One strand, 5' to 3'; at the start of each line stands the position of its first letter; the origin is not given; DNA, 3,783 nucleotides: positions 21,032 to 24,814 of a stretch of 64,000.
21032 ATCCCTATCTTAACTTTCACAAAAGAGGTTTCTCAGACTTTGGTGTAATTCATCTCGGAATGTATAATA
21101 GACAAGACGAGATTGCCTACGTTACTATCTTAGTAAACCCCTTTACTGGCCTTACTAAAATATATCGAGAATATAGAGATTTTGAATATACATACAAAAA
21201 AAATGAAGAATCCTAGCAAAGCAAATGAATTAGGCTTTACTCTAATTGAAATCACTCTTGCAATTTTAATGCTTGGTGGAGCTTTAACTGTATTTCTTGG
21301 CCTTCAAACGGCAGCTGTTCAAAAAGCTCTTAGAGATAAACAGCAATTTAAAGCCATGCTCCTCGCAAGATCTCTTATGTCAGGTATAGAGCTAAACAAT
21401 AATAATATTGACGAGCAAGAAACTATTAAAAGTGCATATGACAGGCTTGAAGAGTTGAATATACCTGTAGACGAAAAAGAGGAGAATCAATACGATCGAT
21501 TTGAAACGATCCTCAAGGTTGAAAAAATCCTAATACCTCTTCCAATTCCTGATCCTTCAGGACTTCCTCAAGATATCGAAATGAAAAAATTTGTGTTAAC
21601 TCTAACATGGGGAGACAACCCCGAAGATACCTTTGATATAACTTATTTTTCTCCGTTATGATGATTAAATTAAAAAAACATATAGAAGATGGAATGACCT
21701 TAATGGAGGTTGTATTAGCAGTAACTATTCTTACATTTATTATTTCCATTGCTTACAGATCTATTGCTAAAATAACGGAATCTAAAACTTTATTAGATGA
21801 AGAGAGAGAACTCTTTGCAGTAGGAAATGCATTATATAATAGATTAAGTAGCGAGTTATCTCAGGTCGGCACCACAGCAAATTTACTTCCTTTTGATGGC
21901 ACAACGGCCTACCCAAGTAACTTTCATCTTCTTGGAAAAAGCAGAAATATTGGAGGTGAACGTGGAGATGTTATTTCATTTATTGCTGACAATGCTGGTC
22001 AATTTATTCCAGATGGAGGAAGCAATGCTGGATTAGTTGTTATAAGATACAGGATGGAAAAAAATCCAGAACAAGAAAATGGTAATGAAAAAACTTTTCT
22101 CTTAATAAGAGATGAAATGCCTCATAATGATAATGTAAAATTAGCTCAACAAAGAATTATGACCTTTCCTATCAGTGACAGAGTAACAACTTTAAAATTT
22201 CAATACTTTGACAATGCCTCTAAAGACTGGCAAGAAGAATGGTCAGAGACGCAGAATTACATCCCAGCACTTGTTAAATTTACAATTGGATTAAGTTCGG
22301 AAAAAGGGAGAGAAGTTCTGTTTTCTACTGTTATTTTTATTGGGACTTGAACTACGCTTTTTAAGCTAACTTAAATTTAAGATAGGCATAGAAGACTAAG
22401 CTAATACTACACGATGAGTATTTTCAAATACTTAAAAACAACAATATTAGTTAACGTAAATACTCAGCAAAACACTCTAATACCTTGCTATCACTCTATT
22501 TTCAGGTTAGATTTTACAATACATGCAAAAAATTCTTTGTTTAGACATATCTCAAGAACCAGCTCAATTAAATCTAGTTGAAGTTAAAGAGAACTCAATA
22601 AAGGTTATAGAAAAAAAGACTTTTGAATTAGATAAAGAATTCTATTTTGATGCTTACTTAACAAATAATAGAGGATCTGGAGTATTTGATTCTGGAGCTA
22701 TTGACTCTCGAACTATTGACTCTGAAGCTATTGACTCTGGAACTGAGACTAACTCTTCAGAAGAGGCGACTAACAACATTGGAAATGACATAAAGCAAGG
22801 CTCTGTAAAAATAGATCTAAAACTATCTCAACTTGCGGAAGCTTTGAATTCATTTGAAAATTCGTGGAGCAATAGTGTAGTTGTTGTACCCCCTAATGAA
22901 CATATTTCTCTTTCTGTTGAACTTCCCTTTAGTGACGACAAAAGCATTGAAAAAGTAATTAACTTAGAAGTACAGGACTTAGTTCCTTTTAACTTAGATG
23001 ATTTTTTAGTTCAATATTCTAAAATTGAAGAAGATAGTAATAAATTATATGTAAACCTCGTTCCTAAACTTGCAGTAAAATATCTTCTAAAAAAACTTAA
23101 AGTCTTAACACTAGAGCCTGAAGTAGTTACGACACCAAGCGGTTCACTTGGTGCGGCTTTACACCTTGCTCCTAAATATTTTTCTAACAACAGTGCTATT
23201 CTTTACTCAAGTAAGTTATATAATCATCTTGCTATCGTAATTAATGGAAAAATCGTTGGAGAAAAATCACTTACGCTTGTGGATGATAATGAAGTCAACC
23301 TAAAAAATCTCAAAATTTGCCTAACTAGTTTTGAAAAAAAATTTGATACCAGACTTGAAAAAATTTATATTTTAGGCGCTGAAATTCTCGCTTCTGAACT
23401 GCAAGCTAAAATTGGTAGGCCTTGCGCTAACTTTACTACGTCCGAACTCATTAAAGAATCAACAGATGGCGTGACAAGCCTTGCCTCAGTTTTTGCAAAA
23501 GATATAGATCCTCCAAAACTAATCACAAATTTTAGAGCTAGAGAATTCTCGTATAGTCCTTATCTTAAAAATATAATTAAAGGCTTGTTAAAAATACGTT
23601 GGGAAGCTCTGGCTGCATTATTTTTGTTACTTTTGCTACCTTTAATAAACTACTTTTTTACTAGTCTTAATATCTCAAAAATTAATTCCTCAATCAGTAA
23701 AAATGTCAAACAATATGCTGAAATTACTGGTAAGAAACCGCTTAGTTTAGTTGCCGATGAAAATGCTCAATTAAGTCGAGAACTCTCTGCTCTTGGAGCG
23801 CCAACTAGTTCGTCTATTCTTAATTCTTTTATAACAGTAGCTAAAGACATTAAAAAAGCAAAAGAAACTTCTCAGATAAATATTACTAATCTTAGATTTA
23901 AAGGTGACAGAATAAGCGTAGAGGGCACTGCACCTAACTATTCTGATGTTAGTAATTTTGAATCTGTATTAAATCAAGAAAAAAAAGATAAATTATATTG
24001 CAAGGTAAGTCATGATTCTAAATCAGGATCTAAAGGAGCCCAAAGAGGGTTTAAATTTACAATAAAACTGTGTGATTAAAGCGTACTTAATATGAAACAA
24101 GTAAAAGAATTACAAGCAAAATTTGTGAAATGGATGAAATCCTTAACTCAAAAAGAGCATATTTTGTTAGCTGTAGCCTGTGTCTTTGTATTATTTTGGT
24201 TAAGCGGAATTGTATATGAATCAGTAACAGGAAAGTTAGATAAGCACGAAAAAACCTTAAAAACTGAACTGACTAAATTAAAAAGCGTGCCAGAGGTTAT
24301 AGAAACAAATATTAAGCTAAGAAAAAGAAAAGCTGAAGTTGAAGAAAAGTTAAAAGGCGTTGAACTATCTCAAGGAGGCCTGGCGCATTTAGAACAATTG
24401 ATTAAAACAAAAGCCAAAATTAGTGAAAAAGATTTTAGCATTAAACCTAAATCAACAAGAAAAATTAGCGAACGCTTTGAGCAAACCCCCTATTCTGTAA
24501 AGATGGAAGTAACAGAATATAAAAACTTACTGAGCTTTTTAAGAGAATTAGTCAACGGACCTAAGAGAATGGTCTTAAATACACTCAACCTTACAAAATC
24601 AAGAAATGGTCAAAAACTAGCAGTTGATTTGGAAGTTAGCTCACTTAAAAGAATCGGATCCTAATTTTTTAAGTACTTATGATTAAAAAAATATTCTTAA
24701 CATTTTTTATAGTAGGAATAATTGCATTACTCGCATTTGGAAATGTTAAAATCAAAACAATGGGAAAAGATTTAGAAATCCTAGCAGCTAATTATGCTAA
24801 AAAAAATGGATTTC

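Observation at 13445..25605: Complete contiguous T2SS cluster lacking a recognisable GspK, with an atypical secretin (low-complexity insertion plus ~230-aa C-terminal extension)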

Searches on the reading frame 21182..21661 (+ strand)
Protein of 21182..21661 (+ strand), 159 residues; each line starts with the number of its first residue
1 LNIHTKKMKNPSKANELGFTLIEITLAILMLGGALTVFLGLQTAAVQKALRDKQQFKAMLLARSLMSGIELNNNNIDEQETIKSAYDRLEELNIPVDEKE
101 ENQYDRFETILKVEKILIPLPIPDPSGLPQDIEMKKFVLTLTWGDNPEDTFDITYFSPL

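Call 3: search_protein_families(library=pfam, proteins=[window:21182-21661:+], max_evalue=0.1)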
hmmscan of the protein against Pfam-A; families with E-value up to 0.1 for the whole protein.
window:21182-21661:+ (159 aa): 0 families

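Call 4: search_protein_families(library=ncbifam, proteins=[window:21182-21661:+], max_evalue=0.1)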
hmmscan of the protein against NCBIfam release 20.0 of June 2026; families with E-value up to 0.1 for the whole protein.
window:21182-21661:+ (159 aa): 7 families
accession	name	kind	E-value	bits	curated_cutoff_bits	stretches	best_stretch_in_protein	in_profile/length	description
NF047828.1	T3SSXpsI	equivalog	8.2e-08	32.3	150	1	18-75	3-60/132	type II secretion system protein XpsI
TIGR02523.1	type_IV_pilV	equivalog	9.6e-06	26.1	52.2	1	17-80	2-65/139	type IV pilus modification protein PilV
NF047627.1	LIC_10230_fam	equivalog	0.012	14.7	150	1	52-119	28-97/327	LIC_10230 family protein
NF006453.0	PRK08808.1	equivalog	0.015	14.4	295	1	13-46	3-37/211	type II secretion system protein J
NF041002.1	pilin_ComGF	equivalog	0.056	13.7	80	1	18-70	3-57/139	competence type IV pilus minor pilin ComGF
NF007218.0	PRK09639.1-2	equivalog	0.063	13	265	1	60-126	73-139/185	RNA polymerase sigma factor SigX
NF041013.1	T4P_ComGE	equivalog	0.064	13.4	49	1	18-74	5-61/83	competence type IV pilus minor pilin ComGE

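Call 59: search_solved_structures(query=A4, max_evalue=10)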
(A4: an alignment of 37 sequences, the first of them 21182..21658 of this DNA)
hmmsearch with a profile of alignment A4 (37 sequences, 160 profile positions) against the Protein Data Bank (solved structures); distinct sequences matched with E-value up to 10: 14.
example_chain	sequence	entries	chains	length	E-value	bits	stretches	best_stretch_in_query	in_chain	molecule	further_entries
7tgg_A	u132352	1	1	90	0.0083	19.3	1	6-37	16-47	Geopilin domain 1 protein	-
9lab_B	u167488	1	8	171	0.013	18.7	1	15-46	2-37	MSHA major pilin subunit MshA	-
9egp_A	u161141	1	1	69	0.031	17.5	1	12-38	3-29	Geopilin domain 1 protein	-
9laa_A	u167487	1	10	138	0.055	16.6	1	12-34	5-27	Type IV pilin protein PilA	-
5thh_A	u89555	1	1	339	0.25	14.5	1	125-157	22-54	Tyrosine--tRNA ligase, cytoplasmic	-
7rou_A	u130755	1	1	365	0.26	14.4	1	125-157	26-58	Tyrosine--tRNA ligase, cytoplasmic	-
1n3l_A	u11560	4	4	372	0.27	14.4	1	125-157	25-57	tyrosyl-tRNA synthetase | Tyrosine--tRNA ligase, cytoplasmic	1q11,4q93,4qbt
8zna_A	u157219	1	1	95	0.45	13.7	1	52-94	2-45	RomX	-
2r9i_A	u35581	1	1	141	0.72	13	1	46-107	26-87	Putative phage capsid protein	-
5g23_A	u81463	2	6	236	0.8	12.9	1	17-58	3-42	TYPE-IV LIKE PILIN TTHA1219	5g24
3qh9_A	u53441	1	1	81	0.93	12.6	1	72-133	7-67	Liprin-beta-2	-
8frl_A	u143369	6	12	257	1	12.5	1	60-97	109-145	Lipopolysaccharide export system ATP-binding protein LptB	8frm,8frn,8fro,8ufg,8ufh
8frp_A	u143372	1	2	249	1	12.5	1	60-97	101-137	Lipopolysaccharide export system ATP-binding protein LptB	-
3a8y_C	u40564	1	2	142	1.4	12.1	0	55-78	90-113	BAG family molecular chaperone regulator 5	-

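Call 72: search_protein_families(library=ncbifam, alignment_id=A4, max_evalue=0.001)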
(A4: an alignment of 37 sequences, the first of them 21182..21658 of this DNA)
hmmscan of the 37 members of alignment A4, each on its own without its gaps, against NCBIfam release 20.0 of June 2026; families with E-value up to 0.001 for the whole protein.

A. member 1, window:21182-21658:+ (159 aa): 2 families
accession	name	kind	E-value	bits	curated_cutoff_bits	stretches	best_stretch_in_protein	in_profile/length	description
NF047828.1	T3SSXpsI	equivalog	8.2e-08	32.3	150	1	18-75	3-60/132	type II secretion system protein XpsI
TIGR02523.1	type_IV_pilV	equivalog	9.6e-06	26.1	52.2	1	17-80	2-65/139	type IV pilus modification protein PilV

B. families by the number of members that match (of 37 scanned): 11 families
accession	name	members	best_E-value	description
NF047828.1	T3SSXpsI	37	9.3e-12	type II secretion system protein XpsI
TIGR02523.1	type_IV_pilV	24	6.3e-08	type IV pilus modification protein PilV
TIGR02532.1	IV_pilin_GFxxxE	23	1.5e-06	prepilin-type N-terminal cleavage/methylation domain-containing protein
NF041013.1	T4P_ComGE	10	3.9e-07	competence type IV pilus minor pilin ComGE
TIGR01707.1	gspI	10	5.3e-06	type II secretion system minor pseudopilin GspI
NF041002.1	pilin_ComGF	9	3.1e-05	competence type IV pilus minor pilin ComGF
TIGR02598.1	TIGR02598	4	4.3e-05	Verru_Chthon cassette protein B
NF006453.0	PRK08808.1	3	0.0001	type II secretion system protein J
NF007660.0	PRK10332.1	3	0.00015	prepilin-type N-terminal cleavage/methylation domain-containing protein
TIGR01710.1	typeII_sec_gspG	1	7.7e-06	type II secretion system major pseudopilin GspG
TIGR02599.1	TIGR02599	1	0.00053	Verru_Chthon cassette protein C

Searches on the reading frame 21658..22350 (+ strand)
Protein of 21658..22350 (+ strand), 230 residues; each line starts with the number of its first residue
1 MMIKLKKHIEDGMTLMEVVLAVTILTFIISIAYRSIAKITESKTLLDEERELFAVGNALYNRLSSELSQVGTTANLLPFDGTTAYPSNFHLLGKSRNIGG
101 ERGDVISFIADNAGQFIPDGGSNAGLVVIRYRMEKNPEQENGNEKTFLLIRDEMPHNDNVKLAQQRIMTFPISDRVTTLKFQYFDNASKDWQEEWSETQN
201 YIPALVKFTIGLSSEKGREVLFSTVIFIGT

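Call 3: search_protein_families(library=pfam, proteins=[window:21658-22350:+], max_evalue=0.1)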
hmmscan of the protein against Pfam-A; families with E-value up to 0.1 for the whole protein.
window:21658-22350:+ (230 aa): 2 families
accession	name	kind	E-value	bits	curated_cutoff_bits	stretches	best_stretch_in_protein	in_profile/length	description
PF11612.13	T2SSJ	-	3.9e-05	24.4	28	1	97-213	29-131/140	Type II secretion system (T2SS), protein J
PF07963.17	N_methyl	-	0.0034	17.3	21.2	1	12-33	6-27/27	Prokaryotic N-terminal methylation motif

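Call 4: search_protein_families(library=ncbifam, proteins=[window:21658-22350:+], max_evalue=0.1)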
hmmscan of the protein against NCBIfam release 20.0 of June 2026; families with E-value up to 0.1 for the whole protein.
window:21658-22350:+ (230 aa): 5 families
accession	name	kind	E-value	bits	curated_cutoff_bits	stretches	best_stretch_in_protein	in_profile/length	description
TIGR01711.1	gspJ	equivalog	1.3e-06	28.4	64.85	1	12-212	2-179/192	type II secretion system minor pseudopilin GspJ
TIGR02532.1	IV_pilin_GFxxxE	domain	0.0021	17.8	16.3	1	12-33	3-24/24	prepilin-type N-terminal cleavage/methylation domain-containing protein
TIGR01707.1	gspI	equivalog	0.003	18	44.35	1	12-50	1-39/101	type II secretion system minor pseudopilin GspI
NF041013.1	T4P_ComGE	equivalog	0.02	15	49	1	12-54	5-47/83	competence type IV pilus minor pilin ComGE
NF006453.0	PRK08808.1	equivalog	0.052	12.6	295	0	10-66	6-66/211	type II secretion system protein J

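Call 60: search_solved_structures(query=A5, max_evalue=10)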
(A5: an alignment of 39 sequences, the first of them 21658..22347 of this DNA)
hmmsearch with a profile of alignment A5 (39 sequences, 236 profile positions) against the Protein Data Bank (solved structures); distinct sequences matched with E-value up to 10: 22.
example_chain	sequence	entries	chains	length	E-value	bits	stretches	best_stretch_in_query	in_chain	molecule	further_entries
2ret_B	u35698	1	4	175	1e-05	28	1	168-228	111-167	EpsJ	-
3cfi_B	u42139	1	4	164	1.2e-05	27.9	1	168-228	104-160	Type II secretory pathway, PSEUDOPILIN EpsJ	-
9egp_A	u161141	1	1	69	0.00038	22.9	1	6-33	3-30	Geopilin domain 1 protein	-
9laa_A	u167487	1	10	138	0.00065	22.2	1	4-35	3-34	Type IV pilin protein PilA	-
7tgg_A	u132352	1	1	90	0.0009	21.7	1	6-33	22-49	Geopilin domain 1 protein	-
9lab_B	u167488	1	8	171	0.0016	20.9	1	9-32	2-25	MSHA major pilin subunit MshA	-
6xxe_A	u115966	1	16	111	0.72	12.2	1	14-41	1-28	Uncharacterized protein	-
8qqj_J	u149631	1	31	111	0.72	12.2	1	14-41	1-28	Type IV narrow pilus major component PilA5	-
8p3b_A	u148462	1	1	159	0.73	12.2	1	14-34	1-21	Fimbrial protein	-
5kua_A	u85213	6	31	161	0.74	12.2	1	14-34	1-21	pilin | Neisseria meningitidis PilE variant SB-GATDH | Neisseria meningitidis PilE, SB-DATDH variant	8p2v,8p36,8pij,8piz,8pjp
2hi2_A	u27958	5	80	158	0.75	12.1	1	14-34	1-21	Fimbrial protein | PilA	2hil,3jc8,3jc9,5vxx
1ay2_A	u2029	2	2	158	0.82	12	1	14-34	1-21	TYPE 4 PILIN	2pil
8pfb_G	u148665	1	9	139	0.88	11.9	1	14-42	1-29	Type IV pilin PilE1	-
8tum_e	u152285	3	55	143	0.95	11.8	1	14-34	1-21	Type IV major pilin protein PilA | Pilin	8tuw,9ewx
9s1t_A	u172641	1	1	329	1.2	11.5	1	53-115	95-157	De novo designed helical barrel - 6H5L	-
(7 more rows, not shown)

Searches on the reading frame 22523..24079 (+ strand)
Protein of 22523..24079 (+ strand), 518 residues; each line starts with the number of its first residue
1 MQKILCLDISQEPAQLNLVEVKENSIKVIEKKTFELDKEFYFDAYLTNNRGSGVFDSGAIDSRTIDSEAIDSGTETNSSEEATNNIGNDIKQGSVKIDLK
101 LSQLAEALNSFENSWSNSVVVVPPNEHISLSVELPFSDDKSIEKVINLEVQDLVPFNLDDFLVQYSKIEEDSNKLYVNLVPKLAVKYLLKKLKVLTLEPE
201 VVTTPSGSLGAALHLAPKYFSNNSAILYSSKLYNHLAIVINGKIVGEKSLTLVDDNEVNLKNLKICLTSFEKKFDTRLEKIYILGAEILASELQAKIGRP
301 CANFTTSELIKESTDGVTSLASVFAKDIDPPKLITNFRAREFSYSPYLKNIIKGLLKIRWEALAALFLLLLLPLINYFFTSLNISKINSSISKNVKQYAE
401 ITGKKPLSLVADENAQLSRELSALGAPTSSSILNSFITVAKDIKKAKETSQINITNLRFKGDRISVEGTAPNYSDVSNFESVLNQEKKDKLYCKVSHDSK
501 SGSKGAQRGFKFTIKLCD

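Call 3: search_protein_families(library=pfam, proteins=[window:22523-24079:+], max_evalue=0.1)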
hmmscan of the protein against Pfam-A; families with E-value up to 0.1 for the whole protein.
window:22523-24079:+ (518 aa): 4 families
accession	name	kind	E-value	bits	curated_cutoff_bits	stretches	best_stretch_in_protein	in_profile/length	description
PF05137.18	PilN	-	0.00029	21.3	22.8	1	451-515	13-75/78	Fimbrial assembly protein (PilN)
PF11104.14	PilM_2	-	0.00087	18.8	27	1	103-173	50-121/340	Type IV pilus assembly protein PilM;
PF10622.14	Ehbp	-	0.0049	17.3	27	1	111-171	16-74/77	Energy-converting hydrogenase B subunit P (EhbP)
PF05134.19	T2SSL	-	0.034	14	25.5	1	90-200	26-129/231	Type II secretion system (T2SS), protein L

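Call 4: search_protein_families(library=ncbifam, proteins=[window:22523-24079:+], max_evalue=0.1)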
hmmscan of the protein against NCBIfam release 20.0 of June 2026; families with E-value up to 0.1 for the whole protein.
window:22523-24079:+ (518 aa): 4 families
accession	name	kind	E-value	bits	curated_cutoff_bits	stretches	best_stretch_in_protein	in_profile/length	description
NF041617.1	T2SS_L_SYNERG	exception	5.8e-06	25.4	150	1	352-487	229-359/387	type II secretion system protein GspL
NF006359.0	PRK08581.1-1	equivalog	0.00063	18.6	798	1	75-177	145-248/619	amidase domain-containing protein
NF045709.1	Amuc_1101_fam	equivalog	0.00093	18.1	650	1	120-180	74-134/608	Amuc_1101 family PilM-like pilus complex protein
TIGR01709.2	typeII_sec_gspL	equivalog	0.0068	15.5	65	0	360-485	245-372/392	type II secretion system protein GspL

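Call 9: find_related_loci(query=window:22523-24079:+, collection=genome_contigs, flank=10000)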
Query window:22523-24079:+ (518 aa) in genome_contigs; peptide patterns used: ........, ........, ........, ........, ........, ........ (x = any residue, [..] = any of these).
452 stretches matched a pattern, but none encodes a relative of the query by tblastn (E <= 1e-3).

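Call 11: find_encoding_contigs(protein=window:22523-24079:+, flank=10000, max_places=6)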
Protein window:22523-24079:+ (518 aa): 1 contig read that carries it; 1 place shown.
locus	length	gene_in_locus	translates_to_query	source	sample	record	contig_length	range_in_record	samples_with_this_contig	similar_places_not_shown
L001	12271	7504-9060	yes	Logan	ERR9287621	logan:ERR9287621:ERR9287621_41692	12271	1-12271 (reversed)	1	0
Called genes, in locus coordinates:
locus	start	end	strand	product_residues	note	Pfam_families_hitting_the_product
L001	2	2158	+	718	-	?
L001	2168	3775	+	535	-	PF05157:MshEN, PF00437:T2SSE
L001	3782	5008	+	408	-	PF20990:DUF2207_C (faint), PF28597:T2SSF_N, PF00482:T2SSF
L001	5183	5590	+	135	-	PF08334:T2SSG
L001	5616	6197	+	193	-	PF07963:N_methyl (weak)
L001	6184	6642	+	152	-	-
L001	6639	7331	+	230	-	PF11612:T2SSJ (weak)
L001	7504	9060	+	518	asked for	-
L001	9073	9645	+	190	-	-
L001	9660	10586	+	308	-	-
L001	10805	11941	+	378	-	PF02661:Fic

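Call 68: search_solved_structures(query=A6, max_evalue=10)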
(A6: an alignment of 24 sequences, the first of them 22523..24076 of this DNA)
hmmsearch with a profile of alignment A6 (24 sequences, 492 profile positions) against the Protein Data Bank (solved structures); distinct sequences matched with E-value up to 10: 6.
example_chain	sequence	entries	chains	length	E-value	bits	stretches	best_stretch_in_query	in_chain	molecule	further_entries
3jc8_Ma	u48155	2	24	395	2.9e-09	39.6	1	61-235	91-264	Type IV pilus biogenesis protein PilM | PilM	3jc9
2ych_A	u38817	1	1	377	3.3e-08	36.1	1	65-246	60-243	COMPETENCE PROTEIN PILM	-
6nw4_A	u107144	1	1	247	0.39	12.8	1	125-182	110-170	Indole-3-glycerol phosphate synthase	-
8fmc_A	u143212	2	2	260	0.42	12.7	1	125-183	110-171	Kemp Eliminase 1A53-core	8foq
3nyz_A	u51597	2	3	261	0.51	12.4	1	125-183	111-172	Indole-3-glycerol phosphate synthase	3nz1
4pht_X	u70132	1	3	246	0.98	11.4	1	74-177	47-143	Type II secretion system protein L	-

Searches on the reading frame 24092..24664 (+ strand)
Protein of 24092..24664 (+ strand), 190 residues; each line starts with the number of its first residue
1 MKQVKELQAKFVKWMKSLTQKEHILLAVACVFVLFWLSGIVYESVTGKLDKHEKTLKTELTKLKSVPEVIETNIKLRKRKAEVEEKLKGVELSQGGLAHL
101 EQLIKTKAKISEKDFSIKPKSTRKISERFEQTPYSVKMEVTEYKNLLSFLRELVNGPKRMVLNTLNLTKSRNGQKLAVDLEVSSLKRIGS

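Call 3: search_protein_families(library=pfam, proteins=[window:24092-24664:+], max_evalue=0.1)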
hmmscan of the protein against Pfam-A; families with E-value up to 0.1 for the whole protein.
window:24092-24664:+ (190 aa): 1 family
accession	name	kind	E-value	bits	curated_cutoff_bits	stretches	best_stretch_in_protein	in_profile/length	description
PF04612.17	T2SSM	-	0.00032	21.4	27.8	1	10-154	3-129/160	Type II secretion system (T2SS), protein M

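Call 4: search_protein_families(library=ncbifam, proteins=[window:24092-24664:+], max_evalue=0.1)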
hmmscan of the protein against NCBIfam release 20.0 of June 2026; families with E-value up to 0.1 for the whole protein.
window:24092-24664:+ (190 aa): 2 families
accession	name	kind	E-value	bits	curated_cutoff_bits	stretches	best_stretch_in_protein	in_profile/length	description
NF040576.1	T2SS_GspM_XpsM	equivalog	0.014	15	60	1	25-183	10-175/180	type II secretion system protein GspM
TIGR04270.1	Rama_corrin_act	subfamily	0.067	11.5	500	1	14-102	388-468/534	methylamine methyltransferase corrinoid protein reductive activase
